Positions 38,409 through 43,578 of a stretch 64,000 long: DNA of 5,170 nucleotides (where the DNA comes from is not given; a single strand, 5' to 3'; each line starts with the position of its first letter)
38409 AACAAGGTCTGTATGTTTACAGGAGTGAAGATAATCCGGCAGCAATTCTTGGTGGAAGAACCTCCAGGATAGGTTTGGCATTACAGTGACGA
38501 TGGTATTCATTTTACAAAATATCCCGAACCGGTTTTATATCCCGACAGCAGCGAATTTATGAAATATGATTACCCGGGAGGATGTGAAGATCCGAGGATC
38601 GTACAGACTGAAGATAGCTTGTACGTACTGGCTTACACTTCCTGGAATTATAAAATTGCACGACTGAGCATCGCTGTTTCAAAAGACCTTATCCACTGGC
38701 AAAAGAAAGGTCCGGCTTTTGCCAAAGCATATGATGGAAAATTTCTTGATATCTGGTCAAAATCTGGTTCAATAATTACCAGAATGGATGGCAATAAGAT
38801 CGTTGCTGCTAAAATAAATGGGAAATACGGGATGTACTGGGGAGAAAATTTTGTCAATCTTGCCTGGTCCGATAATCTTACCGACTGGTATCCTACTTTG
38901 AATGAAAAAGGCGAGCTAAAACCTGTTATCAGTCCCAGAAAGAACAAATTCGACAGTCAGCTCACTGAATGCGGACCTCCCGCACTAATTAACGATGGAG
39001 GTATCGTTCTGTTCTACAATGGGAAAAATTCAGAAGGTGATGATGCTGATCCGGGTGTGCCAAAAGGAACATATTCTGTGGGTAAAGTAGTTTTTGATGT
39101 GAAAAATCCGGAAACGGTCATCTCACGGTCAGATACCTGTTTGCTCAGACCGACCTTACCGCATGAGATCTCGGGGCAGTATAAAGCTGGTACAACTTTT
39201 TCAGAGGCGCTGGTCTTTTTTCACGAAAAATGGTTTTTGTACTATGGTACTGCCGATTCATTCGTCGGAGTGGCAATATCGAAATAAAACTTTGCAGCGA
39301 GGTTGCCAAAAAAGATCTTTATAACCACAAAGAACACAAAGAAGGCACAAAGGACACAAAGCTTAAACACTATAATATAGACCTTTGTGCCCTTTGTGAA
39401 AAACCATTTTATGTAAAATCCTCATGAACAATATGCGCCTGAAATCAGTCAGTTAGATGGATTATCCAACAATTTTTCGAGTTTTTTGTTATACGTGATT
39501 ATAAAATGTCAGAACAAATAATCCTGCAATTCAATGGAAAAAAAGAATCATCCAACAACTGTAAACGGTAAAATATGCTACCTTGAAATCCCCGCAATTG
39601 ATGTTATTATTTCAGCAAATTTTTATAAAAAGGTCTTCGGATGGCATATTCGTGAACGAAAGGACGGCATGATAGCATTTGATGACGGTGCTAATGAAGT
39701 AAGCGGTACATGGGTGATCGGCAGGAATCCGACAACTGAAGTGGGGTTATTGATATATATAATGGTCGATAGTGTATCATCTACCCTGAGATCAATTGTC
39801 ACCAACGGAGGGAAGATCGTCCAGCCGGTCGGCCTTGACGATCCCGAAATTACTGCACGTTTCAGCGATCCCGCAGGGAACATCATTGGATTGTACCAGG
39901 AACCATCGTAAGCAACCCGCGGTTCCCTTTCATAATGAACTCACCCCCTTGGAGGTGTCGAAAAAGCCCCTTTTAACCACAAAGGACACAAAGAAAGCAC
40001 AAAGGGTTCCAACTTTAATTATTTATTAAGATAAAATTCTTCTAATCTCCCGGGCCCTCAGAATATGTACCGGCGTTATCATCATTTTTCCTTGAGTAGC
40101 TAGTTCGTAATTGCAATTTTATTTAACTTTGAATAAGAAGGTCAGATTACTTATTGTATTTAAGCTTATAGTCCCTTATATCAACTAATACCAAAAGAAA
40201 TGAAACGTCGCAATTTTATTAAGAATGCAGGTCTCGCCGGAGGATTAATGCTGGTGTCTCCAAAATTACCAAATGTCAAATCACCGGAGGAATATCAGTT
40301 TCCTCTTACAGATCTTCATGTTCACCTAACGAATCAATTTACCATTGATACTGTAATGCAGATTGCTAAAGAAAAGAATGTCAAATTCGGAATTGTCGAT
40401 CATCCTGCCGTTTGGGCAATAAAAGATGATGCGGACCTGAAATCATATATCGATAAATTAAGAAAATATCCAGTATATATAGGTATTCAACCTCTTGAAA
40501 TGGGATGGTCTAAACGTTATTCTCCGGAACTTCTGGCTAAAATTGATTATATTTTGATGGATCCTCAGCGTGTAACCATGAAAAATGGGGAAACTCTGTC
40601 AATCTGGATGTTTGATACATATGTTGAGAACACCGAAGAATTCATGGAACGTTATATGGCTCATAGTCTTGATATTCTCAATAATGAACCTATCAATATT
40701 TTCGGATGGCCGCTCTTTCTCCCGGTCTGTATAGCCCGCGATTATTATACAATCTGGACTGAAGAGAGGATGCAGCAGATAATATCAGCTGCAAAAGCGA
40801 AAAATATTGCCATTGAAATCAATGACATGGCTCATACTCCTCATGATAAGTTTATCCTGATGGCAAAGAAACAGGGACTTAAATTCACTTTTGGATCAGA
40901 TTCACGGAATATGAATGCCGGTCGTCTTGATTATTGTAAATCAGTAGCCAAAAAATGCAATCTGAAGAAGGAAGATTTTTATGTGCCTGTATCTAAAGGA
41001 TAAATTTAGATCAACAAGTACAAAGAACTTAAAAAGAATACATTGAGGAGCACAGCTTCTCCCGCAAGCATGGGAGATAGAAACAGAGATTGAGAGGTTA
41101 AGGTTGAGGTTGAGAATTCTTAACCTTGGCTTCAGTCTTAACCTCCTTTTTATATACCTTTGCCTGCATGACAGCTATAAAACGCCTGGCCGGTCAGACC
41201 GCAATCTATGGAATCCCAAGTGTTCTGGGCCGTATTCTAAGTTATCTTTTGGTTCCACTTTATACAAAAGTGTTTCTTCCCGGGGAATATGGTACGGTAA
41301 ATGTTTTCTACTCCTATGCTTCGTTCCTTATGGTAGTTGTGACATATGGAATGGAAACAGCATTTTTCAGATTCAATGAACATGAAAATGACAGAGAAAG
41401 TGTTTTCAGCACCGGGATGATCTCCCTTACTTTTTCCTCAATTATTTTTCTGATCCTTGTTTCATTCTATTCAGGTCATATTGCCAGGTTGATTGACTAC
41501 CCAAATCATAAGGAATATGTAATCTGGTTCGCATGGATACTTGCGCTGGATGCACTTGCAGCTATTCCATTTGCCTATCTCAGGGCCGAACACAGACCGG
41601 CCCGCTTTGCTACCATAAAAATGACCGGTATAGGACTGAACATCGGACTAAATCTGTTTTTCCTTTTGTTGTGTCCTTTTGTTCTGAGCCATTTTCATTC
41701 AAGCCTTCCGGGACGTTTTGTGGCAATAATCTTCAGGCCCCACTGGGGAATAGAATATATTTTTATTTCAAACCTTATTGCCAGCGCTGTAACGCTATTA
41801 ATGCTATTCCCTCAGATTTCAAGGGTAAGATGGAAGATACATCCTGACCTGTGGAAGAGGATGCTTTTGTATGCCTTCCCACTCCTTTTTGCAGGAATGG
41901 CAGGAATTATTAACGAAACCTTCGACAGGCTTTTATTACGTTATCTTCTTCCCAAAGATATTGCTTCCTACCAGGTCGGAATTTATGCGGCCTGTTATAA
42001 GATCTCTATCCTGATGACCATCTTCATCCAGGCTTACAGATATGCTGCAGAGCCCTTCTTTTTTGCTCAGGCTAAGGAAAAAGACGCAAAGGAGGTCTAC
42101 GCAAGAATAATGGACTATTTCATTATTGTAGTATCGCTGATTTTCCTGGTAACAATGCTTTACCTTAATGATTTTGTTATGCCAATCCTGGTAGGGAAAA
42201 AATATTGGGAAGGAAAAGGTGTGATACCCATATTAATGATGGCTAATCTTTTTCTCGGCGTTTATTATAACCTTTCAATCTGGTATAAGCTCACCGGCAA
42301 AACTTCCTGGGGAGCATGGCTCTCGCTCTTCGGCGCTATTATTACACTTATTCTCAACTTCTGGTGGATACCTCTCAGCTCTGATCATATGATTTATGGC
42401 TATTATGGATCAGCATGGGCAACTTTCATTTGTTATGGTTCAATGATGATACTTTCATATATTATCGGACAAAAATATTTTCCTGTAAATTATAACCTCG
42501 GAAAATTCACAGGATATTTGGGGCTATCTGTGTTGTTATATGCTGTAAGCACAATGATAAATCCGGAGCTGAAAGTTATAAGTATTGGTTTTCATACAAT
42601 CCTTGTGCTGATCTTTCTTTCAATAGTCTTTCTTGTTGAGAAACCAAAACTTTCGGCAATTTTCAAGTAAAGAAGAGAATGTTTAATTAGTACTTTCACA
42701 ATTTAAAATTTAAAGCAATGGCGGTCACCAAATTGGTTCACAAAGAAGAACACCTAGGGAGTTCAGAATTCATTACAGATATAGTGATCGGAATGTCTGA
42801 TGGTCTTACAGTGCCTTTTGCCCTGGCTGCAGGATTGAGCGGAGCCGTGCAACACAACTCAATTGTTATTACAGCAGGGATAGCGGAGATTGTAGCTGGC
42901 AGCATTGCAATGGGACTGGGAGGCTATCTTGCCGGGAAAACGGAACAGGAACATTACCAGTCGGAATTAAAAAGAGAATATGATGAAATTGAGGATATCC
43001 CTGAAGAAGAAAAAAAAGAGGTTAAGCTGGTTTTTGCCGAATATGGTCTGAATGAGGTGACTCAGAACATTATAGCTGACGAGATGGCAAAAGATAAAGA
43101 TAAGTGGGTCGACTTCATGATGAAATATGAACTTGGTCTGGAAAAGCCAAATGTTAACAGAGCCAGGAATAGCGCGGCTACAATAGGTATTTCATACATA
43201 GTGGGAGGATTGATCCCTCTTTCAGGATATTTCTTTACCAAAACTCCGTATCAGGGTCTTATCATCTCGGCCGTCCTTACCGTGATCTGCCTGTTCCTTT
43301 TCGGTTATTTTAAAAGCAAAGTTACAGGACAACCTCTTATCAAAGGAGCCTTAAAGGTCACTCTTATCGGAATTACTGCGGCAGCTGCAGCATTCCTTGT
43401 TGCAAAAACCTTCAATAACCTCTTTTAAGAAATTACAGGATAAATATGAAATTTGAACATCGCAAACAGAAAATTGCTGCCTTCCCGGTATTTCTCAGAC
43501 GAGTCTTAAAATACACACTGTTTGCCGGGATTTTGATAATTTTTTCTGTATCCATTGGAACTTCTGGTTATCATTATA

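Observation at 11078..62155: Very dense family of palindromic intergenic elements built from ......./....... heptad arrays with a conserved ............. tail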

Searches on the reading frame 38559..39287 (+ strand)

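Call 22: search_protein_families(library=pfam, proteins=[window:38559-39287:+])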
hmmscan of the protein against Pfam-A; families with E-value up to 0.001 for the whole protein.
window:38559-39287:+ (242 aa): 2 families
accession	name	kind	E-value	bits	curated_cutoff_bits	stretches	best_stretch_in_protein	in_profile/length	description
PF04041.19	Glyco_hydro_130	-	9.2e-24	84.4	26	1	8-240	98-308/320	beta-1,4-mannooligosaccharide phosphorylase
PF04616.20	Glyco_hydro_43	-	0.00086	19.2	32.2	0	9-57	10-56/288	Glycosyl hydrolases family 43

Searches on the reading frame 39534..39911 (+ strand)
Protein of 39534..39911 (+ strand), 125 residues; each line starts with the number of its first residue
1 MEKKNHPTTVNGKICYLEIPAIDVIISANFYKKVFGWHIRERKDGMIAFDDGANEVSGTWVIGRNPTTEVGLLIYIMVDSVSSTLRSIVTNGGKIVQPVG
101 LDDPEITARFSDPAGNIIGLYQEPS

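Call 22: search_protein_families(library=pfam, proteins=[window:39534-39911:+])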
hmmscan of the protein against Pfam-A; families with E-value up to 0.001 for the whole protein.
window:39534-39911:+ (125 aa): 2 families
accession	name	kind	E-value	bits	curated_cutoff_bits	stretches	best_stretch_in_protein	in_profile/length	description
PF00903.31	Glyoxalase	-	1.9e-07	31.9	20.6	1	17-118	5-119/121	Glyoxalase/Bleomycin resistance protein/Dioxygenase superfamily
PF22677.2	Ble-like_N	-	0.00039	20.5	24.5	1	14-46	2-35/41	Bleomycin resistance protein-like N-terminal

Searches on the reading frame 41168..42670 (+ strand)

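Call 25: search_protein_families(library=pfam, proteins=[window:41168-42670:+], max_evalue=0.01)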
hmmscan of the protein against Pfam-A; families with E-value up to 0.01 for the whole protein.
window:41168-42670:+ (500 aa): 2 families
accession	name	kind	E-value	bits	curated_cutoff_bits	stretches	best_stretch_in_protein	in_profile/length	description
PF01943.22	Polysacc_synt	-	8.8e-11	42.2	28.2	1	13-294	7-266/274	Polysaccharide biosynthesis protein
PF01554.23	MatE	-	0.00049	20.3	24.9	1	267-399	25-161/161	MatE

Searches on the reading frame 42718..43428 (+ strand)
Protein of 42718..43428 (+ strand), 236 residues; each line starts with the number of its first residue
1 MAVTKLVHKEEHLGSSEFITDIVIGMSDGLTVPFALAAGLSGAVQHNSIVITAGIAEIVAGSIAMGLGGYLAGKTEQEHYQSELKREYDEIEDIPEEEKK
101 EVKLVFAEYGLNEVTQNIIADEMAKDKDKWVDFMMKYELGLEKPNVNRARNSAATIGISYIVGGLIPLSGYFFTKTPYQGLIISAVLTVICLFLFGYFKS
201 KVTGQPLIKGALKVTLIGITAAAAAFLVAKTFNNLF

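Call 25: search_protein_families(library=pfam, proteins=[window:42718-43428:+], max_evalue=0.01)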
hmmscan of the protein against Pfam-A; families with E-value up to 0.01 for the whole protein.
window:42718-43428:+ (236 aa): 1 family
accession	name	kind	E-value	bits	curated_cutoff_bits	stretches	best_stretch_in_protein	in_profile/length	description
PF01988.24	VIT1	-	4.2e-70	236.3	28.1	1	20-229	2-213/214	VIT family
